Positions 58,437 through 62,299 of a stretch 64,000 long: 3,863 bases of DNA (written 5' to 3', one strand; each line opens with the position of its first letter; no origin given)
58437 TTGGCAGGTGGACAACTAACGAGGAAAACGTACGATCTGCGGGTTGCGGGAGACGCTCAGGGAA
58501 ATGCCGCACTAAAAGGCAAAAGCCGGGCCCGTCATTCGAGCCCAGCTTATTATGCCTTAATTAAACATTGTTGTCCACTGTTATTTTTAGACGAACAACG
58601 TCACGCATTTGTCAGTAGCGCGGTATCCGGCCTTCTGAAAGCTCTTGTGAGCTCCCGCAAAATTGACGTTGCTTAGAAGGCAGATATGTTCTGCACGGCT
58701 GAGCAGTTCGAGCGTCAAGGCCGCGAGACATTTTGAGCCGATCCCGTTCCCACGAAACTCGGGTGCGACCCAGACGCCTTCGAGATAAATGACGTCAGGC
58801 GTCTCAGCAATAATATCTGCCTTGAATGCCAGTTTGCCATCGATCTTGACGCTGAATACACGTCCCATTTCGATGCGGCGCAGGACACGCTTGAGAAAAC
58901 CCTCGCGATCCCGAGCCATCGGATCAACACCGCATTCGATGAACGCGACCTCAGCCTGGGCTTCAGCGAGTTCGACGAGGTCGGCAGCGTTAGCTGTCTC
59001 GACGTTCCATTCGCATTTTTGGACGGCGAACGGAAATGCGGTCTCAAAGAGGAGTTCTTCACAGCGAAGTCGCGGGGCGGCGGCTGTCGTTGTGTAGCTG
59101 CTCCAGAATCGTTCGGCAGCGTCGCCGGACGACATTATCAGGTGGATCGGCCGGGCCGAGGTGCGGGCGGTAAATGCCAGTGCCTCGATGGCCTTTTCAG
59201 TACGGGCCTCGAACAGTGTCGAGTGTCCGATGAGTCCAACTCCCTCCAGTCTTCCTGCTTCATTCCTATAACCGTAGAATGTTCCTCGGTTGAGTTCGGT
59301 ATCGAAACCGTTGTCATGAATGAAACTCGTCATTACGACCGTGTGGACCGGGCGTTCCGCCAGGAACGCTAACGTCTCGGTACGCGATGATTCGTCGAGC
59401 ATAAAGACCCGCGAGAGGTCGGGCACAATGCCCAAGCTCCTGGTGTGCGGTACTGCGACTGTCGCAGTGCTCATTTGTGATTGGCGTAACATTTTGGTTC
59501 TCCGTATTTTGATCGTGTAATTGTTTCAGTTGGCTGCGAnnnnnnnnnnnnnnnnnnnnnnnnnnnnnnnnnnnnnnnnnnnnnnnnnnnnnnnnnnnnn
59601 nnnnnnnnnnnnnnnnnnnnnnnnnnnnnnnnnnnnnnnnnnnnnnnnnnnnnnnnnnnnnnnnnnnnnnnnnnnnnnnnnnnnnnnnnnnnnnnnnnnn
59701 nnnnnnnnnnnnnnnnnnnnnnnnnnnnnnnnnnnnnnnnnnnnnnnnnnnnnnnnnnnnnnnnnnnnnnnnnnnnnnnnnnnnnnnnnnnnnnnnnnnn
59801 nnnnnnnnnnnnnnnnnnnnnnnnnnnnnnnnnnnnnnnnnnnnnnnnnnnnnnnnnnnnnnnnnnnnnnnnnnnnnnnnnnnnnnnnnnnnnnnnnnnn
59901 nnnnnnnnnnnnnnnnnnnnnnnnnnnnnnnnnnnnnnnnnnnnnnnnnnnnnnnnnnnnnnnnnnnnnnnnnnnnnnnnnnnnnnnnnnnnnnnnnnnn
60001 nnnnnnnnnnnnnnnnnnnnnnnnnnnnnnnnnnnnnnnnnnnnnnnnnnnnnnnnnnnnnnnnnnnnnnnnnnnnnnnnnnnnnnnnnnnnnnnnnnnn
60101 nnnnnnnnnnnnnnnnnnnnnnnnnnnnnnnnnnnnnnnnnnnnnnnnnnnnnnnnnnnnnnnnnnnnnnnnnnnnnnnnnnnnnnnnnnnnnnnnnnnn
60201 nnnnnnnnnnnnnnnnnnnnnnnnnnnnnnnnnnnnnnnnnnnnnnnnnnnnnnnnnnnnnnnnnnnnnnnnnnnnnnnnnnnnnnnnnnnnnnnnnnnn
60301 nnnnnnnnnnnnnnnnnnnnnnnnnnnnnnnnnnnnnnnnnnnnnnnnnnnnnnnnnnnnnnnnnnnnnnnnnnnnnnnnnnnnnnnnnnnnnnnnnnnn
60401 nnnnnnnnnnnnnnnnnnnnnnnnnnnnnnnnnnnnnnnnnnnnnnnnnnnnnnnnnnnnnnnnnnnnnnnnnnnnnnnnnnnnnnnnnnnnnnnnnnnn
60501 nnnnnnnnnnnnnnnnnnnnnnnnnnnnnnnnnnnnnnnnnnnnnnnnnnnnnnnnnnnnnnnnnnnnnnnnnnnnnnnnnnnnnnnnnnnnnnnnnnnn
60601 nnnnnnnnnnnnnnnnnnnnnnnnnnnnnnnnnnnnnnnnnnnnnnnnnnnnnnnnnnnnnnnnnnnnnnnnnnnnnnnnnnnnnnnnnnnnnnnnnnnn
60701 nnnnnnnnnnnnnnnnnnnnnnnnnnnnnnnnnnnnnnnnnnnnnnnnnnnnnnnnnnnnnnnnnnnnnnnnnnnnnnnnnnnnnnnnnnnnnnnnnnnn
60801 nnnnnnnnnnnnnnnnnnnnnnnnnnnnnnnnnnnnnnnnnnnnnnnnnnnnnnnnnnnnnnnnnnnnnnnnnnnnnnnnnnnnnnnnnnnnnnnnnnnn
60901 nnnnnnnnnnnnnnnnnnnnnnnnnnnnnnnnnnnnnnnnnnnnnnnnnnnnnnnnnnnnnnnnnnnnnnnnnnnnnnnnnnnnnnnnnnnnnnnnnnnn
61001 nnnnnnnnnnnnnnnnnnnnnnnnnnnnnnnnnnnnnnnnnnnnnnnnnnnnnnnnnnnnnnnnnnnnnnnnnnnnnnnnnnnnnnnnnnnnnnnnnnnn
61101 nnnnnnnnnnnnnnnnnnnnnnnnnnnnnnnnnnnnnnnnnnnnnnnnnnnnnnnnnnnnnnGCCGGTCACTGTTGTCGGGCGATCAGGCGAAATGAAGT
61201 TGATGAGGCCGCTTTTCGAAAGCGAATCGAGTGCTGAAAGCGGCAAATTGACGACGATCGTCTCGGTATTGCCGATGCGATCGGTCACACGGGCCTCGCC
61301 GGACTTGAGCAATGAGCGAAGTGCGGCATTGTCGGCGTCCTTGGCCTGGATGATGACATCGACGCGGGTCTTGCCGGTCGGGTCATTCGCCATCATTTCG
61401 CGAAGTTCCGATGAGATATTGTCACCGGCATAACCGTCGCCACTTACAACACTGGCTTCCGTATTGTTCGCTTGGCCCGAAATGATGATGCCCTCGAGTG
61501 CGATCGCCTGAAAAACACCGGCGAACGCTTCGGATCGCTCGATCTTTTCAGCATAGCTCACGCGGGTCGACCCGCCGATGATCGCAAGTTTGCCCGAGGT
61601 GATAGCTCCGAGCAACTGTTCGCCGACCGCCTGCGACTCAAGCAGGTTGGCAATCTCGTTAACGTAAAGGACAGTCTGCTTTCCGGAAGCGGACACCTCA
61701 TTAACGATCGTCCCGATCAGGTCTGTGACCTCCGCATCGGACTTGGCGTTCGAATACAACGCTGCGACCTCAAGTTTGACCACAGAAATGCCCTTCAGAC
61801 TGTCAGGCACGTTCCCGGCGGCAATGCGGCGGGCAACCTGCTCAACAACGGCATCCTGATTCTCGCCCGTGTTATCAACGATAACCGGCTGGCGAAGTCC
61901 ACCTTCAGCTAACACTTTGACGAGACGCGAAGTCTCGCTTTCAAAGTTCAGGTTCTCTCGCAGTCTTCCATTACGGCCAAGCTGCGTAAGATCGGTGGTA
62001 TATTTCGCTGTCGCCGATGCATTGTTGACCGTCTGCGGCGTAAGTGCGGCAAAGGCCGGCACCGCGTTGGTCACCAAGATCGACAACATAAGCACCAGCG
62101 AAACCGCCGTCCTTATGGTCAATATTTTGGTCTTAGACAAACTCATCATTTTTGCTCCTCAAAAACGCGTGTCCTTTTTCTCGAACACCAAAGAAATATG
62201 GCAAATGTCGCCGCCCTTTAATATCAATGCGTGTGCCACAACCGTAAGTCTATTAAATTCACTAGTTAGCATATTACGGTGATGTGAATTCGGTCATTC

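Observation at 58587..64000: Diverged tandem duplication of a two-gene cassette: exported S8 subtilase with a hexapeptide-repeat tail, followed by a cytoplasmic two-domain GNAT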

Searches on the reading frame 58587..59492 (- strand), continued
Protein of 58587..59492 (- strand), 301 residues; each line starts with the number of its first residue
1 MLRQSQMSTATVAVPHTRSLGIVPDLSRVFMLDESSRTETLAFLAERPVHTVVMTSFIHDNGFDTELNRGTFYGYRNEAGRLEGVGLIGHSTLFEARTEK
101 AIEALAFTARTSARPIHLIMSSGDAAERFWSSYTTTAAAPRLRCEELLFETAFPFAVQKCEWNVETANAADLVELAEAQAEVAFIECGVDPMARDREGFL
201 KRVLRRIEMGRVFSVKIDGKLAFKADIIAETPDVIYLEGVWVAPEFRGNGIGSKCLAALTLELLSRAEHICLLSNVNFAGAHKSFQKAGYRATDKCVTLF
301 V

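Call 70: search_protein_families(library=pfam, proteins=[L090:3676-5946:+, L090:6717-9425:+, L142:3021-3518:+, L142:6854-8899:+, L142:1841-2944:+, L128:4084-5637:+, L128:6884-8893:+, L128:1237-3174:+, L128:3247-3840:+], max_evalue=0.001)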
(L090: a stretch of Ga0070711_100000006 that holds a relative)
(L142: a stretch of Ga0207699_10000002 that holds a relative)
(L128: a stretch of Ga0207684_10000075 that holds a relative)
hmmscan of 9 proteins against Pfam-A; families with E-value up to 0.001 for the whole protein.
L090:3676-5946:+ (756 aa): 2 families
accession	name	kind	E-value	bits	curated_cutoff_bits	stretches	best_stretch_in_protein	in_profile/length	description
PF00082.27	Peptidase_S8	-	4.7e-47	161.1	21.8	1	182-481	1-278/288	Subtilase family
PF00041.27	fn3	-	1.3e-08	35.4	25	1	667-751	2-83/84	Fibronectin type III domain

L090:6717-9425:+ (902 aa): 7 families
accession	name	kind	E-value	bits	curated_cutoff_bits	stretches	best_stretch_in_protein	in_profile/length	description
PF00563.25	EAL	-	3.9e-79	265.8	31.3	1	624-860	3-236/236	EAL domain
PF00990.26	GGDEF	-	1.3e-49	168.5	23.8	1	445-601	1-159/161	Diguanylate cyclase, GGDEF domain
PF08447.18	PAS_3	-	5.2e-10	39.9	25.6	1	344-425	4-86/89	PAS fold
PF08448.16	PAS_4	-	5.4e-08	33.5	23.1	1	325-436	1-110/110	PAS fold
PF00989.32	PAS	-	9e-07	29.3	22.6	1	319-431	1-113/113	PAS fold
PF13426.13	PAS_9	-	4e-06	27.5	27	1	331-433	3-103/103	PAS domain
PF13188.13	PAS_8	-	5.6e-06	26.5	21.8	1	319-364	1-47/65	PAS domain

L142:3021-3518:+ (165 aa): 2 families
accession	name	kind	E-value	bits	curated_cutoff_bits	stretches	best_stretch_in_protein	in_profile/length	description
PF12833.13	HTH_18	-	6.1e-27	94.2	33.6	1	83-161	1-79/80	Helix-turn-helix domain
PF00165.29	HTH_AraC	-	5e-20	71.6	26.6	2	71-110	2-41/42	Bacterial regulatory helix-turn-helix proteins, AraC family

L142:6854-8899:+ (681 aa): 5 families
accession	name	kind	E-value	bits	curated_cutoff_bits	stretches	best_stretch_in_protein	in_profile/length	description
PF13487.12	HD_5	-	7.2e-39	133.7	27.2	1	266-428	5-170/170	HD domain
PF01966.28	HD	-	6.3e-24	84.9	22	1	276-396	2-115/116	HD domain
PF13185.12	GAF_2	-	9.7e-09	36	28.6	1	528-644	21-135/136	GAF domain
PF01590.32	GAF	-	2.1e-06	28.8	22.4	1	528-644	20-133/133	GAF domain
PF08668.18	HDOD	-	0.00034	20.6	22.9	0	277-365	97-195/196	HDOD domain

L142:1841-2944:+ (367 aa): 4 families
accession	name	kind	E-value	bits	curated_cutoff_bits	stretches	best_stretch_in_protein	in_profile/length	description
PF13424.12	TPR_12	-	1e-07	32.4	30.1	1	97-153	9-71/77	Tetratricopeptide repeat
PF07719.23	TPR_2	-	1.9e-05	24.9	27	0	127-153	1-27/34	Tetratricopeptide repeat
PF14559.12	TPR_19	-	0.00011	22.9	25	0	104-156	4-54/68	Tetratricopeptide repeat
PF13174.12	TPR_6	-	0.00033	21.5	26.3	0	94-122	3-31/33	Tetratricopeptide repeat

L128:4084-5637:+ (517 aa): 10 families
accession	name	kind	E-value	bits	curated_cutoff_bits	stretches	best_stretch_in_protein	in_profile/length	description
PF00326.27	Peptidase_S9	-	4.7e-13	49.5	22.6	1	375-435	46-105/213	Prolyl oligopeptidase family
PF12146.15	Hydrolase_4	-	1.1e-08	35.1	27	1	321-428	4-111/239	Serine aminopeptidase, S33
PF20434.5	BD-FAE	-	3.4e-08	33.7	26.8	0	317-404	9-100/215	BD-FAE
PF12740.14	PETase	-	2.2e-07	31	28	1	388-483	120-212/263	PET hydrolase-like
PF00561.26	Abhydrolase_1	-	2.1e-05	24.8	25.8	0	391-432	67-107/245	alpha/beta hydrolase fold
PF00756.26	Esterase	-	2.3e-05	24.7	22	1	381-425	103-147/251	Putative esterase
PF01738.24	DLH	-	5.5e-05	23.3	21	1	374-473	78-177/217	Dienelactone hydrolase family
PF12697.13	Abhydrolase_6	-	6e-05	24.2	26.3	0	325-429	2-91/217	Alpha/beta hydrolase family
PF02230.22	Abhydrolase_2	-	7.4e-05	23.1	23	0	385-482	97-199/217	Phospholipase/Carboxylesterase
PF10503.15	Esterase_PHB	-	0.0006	19.5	23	0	370-438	74-141/219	Esterase PHB depolymerase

L128:6884-8893:+ (669 aa): 7 families
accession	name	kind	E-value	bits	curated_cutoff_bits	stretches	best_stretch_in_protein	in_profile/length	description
PF13487.12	HD_5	-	3.1e-39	134.9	27.2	1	266-428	5-170/170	HD domain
PF01966.28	HD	-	3.6e-25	89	22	1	276-396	2-115/116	HD domain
PF13185.12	GAF_2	-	1.2e-10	42.2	28.6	1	507-643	2-135/136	GAF domain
PF01590.32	GAF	-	5e-08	34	22.4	1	510-643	3-133/133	GAF domain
PF12822.12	ECF_trnsprt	-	9.1e-05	23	30.7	1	41-213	2-160/169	ECF transporter, substrate-specific component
PF13492.12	GAF_3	-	9.8e-05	23.2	27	1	508-644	1-128/129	GAF domain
PF08668.18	HDOD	-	0.00015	21.8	22.9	1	277-365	97-195/196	HDOD domain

L128:1237-3174:+ (645 aa): 2 families
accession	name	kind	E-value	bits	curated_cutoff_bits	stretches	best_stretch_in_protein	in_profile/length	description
PF14341.11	PilX_N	-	1.4e-08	35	25.5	1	17-66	2-51/51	PilX N-terminal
PF23981.1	DUF7305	-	4e-06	27.3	27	1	513-608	86-180/185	Domain of unknown function (DUF7305)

L128:3247-3840:+ (197 aa): 0 families
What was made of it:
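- Some GNATs have no S8 neighbour (call 70).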

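Call 80: search_protein_families(library=pfam, proteins=[L082:7998-8780:+, L142:6854-7633:+, L128:6884-7663:+], max_evalue=5)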
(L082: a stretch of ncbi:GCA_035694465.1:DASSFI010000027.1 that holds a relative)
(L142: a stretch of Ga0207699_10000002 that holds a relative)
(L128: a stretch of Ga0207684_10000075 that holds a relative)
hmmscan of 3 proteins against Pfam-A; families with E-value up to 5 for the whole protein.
L082:7998-8780:+ (261 aa): 1 family
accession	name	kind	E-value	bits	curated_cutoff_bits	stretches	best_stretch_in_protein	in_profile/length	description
PF18159.6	S_4TM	-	0.00034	20.5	26.9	1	175-253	161-241/291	SMODS-associating 4TM effector domain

L142:6854-7633:+ (260 aa): 1 family
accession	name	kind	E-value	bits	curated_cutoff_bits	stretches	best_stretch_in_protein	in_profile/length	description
PF12822.12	ECF_trnsprt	-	0.00014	22.3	30.7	1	41-212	2-159/169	ECF transporter, substrate-specific component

L128:6884-7663:+ (260 aa): 3 families
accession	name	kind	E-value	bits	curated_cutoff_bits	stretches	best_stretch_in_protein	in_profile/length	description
PF12822.12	ECF_trnsprt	-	4.1e-05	24.1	30.7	1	41-213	2-160/169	ECF transporter, substrate-specific component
PF23778.1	Phage_holin_2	-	0.0023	18.6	32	1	6-55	26-76/92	Putative phage holin family 2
PF20136.4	DUF6526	-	0.11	13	23.7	2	4-68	7-74/145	Family of unknown function (DUF6526)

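Call 90: search_protein_families(library=padloc, proteins=[window:58587-59492:-], max_evalue=0.001)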
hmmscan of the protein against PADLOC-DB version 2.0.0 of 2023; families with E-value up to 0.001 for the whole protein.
window:58587-59492:- (301 aa): 0 families

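Call 93: search_protein_families(library=pfam, proteins=[L083:4260-6941:+], max_evalue=0.01)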
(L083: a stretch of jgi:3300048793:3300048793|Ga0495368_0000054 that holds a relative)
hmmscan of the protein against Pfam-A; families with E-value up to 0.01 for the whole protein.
L083:4260-6941:+ (893 aa): 4 families
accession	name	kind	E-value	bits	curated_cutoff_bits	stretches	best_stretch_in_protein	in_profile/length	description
PF00082.27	Peptidase_S8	-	1.9e-47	162.4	21.8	1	384-703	1-274/288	Subtilase family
PF00132.30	Hexapep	-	1.9e-08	34.1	27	2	842-872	5-35/36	Bacterial transferase hexapeptide (six repeats)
PF25084.1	LbH_EIF2B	-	1.5e-07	31.8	54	1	778-871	15-105/105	EIF2B subunit epsilon LbH domain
PF00004.35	AAA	-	0.00021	22.1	21.2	1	121-198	15-79/131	ATPase family associated with various cellular activities (AAA)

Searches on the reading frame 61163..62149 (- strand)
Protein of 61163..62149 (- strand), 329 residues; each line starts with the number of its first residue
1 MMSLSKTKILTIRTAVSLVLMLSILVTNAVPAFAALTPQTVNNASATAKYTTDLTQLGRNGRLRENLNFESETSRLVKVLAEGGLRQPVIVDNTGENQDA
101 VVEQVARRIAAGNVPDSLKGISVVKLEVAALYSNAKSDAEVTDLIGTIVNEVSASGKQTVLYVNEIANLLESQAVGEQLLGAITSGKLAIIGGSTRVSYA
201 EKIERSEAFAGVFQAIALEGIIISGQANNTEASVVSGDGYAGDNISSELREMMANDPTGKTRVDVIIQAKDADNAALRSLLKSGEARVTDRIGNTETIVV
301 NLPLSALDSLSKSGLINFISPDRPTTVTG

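Call 47: search_solved_structures(query=window:61163-62149:-, max_evalue=1e-10, show_alignments=3)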
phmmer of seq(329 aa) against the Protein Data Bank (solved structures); distinct sequences matched with E-value up to 1e-10: 36.
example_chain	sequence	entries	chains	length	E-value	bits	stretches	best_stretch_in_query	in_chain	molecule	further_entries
2p65_A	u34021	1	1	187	3.1e-21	79.3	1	46-219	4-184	Hypothetical protein PF08_0063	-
6dju_A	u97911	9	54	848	3.9e-20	75.7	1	37-216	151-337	Chaperone protein ClpB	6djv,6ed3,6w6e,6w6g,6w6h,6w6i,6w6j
4hse_A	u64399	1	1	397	6.2e-19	71.7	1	44-218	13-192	Chaperone protein ClpB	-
1jbk_A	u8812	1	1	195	6.5e-19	71.7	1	46-216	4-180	CLPB PROTEIN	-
1qvr_A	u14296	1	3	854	2.2e-18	69.9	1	42-218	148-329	ClpB protein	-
4d2q_A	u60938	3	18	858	9.3e-18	67.9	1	44-216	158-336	CLPB | CHAPERONE PROTEIN CLPB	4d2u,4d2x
6og3_E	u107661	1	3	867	1.1e-17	67.6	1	44-216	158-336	Hyperactive disaggregase ClpB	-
6oax_C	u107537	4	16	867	1.1e-17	67.6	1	44-216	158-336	Hyperactive disaggregase ClpB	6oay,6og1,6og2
5zui_A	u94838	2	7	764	1.9e-17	66.8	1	46-219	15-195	Heat Shock Protein 104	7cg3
6amn_A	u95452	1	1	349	3.9e-17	65.8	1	47-217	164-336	Heat shock protein 104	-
5wbw_A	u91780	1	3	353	4e-17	65.8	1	47-217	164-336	Heat shock protein 104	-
4ciu_A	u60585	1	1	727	4.1e-17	65.8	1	44-216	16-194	CHAPERONE PROTEIN CLPB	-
6qs4_A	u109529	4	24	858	5.8e-17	65.3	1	44-216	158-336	Chaperone protein ClpB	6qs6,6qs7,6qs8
6rn2_A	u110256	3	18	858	5.8e-17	65.3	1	44-216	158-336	Chaperone protein ClpB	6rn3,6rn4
5ofo_C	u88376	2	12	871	5.9e-17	65.2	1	44-216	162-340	Chaperone protein ClpB,ATP-dependent Clp protease ATP-binding subunit ClpA,Chaperone prote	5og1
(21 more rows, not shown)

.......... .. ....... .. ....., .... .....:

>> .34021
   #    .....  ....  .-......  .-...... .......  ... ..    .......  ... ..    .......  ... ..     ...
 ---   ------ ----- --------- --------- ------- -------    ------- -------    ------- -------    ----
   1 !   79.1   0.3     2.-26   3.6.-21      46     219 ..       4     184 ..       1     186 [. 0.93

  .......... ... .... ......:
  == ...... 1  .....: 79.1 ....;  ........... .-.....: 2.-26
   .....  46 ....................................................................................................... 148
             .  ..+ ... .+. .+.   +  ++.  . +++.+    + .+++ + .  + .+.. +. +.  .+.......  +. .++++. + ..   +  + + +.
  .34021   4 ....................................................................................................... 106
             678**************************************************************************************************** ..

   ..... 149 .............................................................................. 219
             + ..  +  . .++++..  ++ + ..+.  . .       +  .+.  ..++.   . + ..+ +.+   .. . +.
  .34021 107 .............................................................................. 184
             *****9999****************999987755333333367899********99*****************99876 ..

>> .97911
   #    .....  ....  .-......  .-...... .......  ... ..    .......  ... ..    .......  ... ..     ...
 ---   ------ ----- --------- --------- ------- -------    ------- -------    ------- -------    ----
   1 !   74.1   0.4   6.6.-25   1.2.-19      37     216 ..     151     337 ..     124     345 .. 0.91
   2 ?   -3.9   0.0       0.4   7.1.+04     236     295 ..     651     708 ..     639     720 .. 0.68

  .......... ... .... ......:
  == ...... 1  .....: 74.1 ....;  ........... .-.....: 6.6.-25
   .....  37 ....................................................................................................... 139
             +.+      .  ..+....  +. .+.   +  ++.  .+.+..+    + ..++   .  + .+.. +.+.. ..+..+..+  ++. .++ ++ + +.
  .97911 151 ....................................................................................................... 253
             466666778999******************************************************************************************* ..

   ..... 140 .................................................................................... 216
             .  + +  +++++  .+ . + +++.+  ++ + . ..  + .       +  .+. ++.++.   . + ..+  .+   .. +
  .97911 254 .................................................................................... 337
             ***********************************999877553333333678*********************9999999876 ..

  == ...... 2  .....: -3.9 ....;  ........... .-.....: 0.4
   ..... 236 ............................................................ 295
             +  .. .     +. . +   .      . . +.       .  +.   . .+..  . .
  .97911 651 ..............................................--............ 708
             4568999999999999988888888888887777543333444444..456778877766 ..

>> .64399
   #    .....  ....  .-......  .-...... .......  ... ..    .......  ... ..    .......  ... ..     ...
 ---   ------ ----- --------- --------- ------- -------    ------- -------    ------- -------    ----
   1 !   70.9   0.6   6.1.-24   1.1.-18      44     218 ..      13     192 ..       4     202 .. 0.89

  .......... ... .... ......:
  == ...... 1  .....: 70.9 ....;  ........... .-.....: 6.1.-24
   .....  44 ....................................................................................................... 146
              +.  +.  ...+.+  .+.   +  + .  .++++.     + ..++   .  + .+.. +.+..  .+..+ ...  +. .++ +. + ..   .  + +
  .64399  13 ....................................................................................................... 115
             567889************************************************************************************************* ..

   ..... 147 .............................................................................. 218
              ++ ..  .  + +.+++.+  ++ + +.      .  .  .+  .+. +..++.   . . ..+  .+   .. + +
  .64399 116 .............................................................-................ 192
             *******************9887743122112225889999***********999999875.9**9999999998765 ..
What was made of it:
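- On AAA+ ATPases of the Clp/Hsp100 class: ClpB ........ aligns to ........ (call 47). ClpB FIDELH aligns to YVNEIA (call 47). PDB 2p65 E 3e-21 and 6dju E 4e-20 (call 47).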
